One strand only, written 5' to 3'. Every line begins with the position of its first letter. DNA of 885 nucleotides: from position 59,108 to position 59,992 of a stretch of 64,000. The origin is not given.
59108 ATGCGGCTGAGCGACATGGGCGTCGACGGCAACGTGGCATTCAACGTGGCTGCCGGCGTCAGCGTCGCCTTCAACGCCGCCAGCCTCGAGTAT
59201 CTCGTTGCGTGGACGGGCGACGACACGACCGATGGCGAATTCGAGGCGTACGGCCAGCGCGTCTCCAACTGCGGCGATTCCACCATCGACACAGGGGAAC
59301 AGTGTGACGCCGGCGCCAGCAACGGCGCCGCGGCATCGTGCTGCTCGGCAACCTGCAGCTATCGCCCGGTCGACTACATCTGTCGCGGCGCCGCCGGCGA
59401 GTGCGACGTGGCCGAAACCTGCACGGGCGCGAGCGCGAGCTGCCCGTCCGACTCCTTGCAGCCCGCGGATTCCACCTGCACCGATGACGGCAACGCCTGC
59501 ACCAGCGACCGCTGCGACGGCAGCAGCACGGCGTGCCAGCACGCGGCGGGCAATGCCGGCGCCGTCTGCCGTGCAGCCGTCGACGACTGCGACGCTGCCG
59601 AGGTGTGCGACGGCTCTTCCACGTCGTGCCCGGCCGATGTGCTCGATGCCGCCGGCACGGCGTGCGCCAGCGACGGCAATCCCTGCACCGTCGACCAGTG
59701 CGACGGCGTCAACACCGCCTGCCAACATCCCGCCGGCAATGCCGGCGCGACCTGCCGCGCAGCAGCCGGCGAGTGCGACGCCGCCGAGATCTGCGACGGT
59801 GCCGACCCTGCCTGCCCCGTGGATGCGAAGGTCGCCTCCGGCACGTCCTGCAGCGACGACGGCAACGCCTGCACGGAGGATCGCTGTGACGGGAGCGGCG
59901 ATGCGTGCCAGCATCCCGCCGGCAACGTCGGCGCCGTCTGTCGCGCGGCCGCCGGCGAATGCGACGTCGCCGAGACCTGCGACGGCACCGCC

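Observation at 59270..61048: Tandem array of disintegrin-like 'ECD-loop' modules: one full ADAM-like entry module, seven 62-aa double modules and three half modules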

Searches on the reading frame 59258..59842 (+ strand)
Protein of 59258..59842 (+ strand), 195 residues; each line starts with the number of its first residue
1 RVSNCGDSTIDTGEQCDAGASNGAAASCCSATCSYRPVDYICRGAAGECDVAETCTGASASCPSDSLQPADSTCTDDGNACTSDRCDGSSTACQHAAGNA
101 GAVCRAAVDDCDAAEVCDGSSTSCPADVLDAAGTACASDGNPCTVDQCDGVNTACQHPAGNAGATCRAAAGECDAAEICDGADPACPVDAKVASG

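Call 33: predict_structure(alignment_id=A1)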
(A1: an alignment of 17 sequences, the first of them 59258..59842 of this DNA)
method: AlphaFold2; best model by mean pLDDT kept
length: 195 residues; sequences in the alignment: 17
mean_pLDDT: 93.6   pTM: 0.65
mean pLDDT of the five models: 93.6, 91.8, 85.7, 84.8, 81.8
residues with pLDDT >= 90: 177; 70-90: 15; 50-70: 2; < 50: 1
segments of 3 or more residues with pLDDT < 50: none
pLDDT, mean of each block of 10 residues (from residue 1): 80 92 92 93 94 94 93 96 97 96 95 96 95 96 97 96 94 93 93 86
secondary structure, 60 per line:
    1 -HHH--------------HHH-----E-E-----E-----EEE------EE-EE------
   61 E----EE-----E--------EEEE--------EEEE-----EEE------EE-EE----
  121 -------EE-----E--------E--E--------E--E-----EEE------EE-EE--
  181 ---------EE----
elements in order: E41-43 E82-85 E94-97 E103-105 E165-167

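Call 36: fold_search(model_id=the predicted structure, library=pdb)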
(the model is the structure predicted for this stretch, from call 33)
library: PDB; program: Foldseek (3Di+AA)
matches with E <= 10: 98; with E <= 0.001: 10
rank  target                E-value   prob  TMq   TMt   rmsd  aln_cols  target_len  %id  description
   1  6be6_A                1.6e-04  1.00  0.26  0.14  16.8       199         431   18  ADAM10 Extracellular Domain (released 2017-12-27)
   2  3k7n_A                2.9e-04  1.00  0.37  0.19  14.8       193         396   26  Structures of two elapid snake venom metalloproteases with distinct activities highlight the disulfide patterns in the (released 2010-03-02)
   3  3g5c_A                4.1e-04  1.00  0.27  0.12   6.4       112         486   28  Structural and biochemical studies on the ectodomain of human ADAM22 (released 2009-08-18)
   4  5y2z_I                4.6e-04  1.00  0.26  0.12   6.3       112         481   29  Crystal structure of human LGI1 EPTP-ADAM22 complex (released 2018-05-02)
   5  5y2z_G                5.6e-04  1.00  0.26  0.13   6.5       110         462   27  Crystal structure of human LGI1 EPTP-ADAM22 complex (released 2018-05-02)
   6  9o58_A                6.7e-04  0.99  0.24  0.09  14.9       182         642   21  Zymogen ADAM17-iRhom2 complex bound by the MEDI3622 Fab (released 2025-06-25)
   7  5y2z_E                7.1e-04  1.00  0.28  0.13   6.2       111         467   29  Crystal structure of human LGI1 EPTP-ADAM22 complex (released 2018-05-02)
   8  8snm_B                8.0e-04  0.98  0.23  0.12  15.1       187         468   21  Structure of mature human ADAM17/iRhom2 sheddase complex in complex with ADAM17 prodomain (released 2024-05-29)
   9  2ero_A                8.0e-04  0.98  0.24  0.12  17.5       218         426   20  Crystal structure of vascular apoptosis-inducing protein-1(orthorhombic crystal form) (released 2006-06-20)
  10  2erq_A                9.5e-04  1.00  0.22  0.12   7.8       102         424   29  Crystal structure of vascular apoptosis-inducing protein-1(tetragonal crystal form) (released 2006-06-20)
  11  2e3x_A                1.1e-03  1.00  0.20  0.11   8.1       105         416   32  Crystal structure of Russell's viper venom metalloproteinase (released 2007-12-11)
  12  2dw0_A                1.1e-03  0.99  0.26  0.13  17.1       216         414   21  Crystal structure of VAP2 from Crotalus atrox venom (Form 2-1 crystal) (released 2007-07-10)
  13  5y2z_A                1.1e-03  1.00  0.27  0.12   6.3       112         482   28  Crystal structure of human LGI1 EPTP-ADAM22 complex (released 2018-05-02)
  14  2dw1_A                1.4e-03  0.98  0.26  0.13  16.9       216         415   22  Crystal structure of VAP2 from Crotalus atrox venom (Form 2-2 crystal) (released 2007-07-10)
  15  8snl_A                1.4e-03  0.97  0.23  0.09  15.1       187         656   21  Structure of human ADAM17/iRhom2 sheddase complex (released 2024-05-29)
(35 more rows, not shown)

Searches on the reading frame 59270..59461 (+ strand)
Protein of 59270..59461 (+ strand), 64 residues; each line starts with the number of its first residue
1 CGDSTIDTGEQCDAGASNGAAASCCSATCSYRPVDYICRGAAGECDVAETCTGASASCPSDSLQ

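Call 8: search_protein_families(library=pfam, proteins=[window:59270-59461:+], max_evalue=10)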
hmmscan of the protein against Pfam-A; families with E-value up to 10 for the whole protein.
seq(64 aa): 2 families
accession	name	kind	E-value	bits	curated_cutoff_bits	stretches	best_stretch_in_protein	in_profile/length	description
PF00200.28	Disintegrin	-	5.6e-10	40.3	35.1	2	20-61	34-75/75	Disintegrin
PF06112.16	Herpes_capsid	-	4.3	7.8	25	1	11-61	119-169/172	Gammaherpesvirus capsid protein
